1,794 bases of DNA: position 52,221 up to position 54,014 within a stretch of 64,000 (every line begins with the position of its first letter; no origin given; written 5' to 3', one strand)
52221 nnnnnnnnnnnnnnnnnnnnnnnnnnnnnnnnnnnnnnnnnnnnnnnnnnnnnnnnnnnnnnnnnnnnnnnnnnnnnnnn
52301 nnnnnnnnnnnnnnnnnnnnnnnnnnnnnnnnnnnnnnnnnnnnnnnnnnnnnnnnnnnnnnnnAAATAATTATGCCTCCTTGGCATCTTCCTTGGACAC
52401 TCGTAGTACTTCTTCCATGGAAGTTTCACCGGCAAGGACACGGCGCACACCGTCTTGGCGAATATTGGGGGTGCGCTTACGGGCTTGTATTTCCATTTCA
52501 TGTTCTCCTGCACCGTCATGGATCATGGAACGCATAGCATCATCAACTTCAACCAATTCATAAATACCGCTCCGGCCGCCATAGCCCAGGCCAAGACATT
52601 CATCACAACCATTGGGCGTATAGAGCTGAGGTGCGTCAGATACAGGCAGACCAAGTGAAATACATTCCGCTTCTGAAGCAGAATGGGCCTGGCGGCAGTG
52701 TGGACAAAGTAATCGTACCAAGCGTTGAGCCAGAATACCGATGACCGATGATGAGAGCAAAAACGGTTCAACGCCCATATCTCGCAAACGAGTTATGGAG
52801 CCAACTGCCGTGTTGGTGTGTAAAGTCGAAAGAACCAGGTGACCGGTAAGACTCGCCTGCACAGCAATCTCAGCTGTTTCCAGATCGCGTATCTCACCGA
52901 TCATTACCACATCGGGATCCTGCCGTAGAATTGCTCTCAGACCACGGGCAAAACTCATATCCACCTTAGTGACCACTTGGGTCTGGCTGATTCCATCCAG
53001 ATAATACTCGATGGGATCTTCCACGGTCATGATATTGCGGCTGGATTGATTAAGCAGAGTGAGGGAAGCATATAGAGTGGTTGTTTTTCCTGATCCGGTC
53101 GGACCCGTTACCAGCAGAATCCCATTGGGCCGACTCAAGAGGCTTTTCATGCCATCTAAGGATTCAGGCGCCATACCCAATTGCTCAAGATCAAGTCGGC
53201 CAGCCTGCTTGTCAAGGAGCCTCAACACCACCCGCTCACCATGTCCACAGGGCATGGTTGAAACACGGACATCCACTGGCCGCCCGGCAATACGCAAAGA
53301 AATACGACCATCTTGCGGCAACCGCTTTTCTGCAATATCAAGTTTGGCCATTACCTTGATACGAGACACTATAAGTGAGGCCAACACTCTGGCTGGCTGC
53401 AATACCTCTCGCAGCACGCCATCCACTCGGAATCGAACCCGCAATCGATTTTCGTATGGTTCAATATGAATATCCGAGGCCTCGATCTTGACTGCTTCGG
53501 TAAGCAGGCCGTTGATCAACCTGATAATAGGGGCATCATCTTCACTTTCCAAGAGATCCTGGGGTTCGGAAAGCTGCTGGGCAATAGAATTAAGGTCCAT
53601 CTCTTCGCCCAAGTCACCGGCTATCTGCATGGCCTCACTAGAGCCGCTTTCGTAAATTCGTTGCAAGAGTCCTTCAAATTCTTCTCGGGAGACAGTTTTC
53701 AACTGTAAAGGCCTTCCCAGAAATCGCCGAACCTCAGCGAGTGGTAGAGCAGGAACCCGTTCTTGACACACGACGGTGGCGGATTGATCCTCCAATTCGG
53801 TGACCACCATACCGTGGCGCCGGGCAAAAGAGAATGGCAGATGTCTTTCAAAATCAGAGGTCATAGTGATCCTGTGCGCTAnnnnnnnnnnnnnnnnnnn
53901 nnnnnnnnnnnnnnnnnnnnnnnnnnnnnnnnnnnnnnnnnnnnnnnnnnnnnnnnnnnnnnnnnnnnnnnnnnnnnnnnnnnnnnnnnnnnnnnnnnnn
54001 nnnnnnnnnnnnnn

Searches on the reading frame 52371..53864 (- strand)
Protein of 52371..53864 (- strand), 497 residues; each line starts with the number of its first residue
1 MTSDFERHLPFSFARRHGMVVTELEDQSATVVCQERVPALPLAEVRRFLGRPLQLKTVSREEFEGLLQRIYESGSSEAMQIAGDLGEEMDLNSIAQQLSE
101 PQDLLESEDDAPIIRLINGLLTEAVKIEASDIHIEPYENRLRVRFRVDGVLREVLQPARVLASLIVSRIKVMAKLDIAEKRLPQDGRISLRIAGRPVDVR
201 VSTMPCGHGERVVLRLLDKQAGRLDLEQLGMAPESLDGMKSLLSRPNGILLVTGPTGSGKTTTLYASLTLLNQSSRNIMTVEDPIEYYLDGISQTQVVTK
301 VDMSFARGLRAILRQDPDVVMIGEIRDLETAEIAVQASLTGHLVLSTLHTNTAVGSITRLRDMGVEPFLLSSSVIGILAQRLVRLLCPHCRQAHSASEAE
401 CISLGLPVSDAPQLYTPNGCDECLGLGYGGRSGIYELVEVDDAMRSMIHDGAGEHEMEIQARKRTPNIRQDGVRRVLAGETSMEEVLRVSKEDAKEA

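Call 16: search_protein_families(library=pfam, proteins=[window:52371-53864:-], max_evalue=0.0001)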
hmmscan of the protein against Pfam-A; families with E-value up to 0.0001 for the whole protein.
window:52371-53864:- (497 aa): 4 families
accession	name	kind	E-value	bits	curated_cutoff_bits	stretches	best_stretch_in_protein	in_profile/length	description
PF00437.27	T2SSE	-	7.1e-155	515.6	24.9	1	106-488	1-370/370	Type II/IV secretion system protein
PF22341.1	GSPE_N1E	-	1e-20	74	27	1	9-71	2-64/64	GSPII protein E, N1E domain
PF13401.12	AAA_22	-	5.5e-05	23.9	27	0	247-291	5-33/130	AAA domain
PF05157.20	MshEN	-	5.8e-05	23.4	23.1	0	6-75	19-88/90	MshEN domain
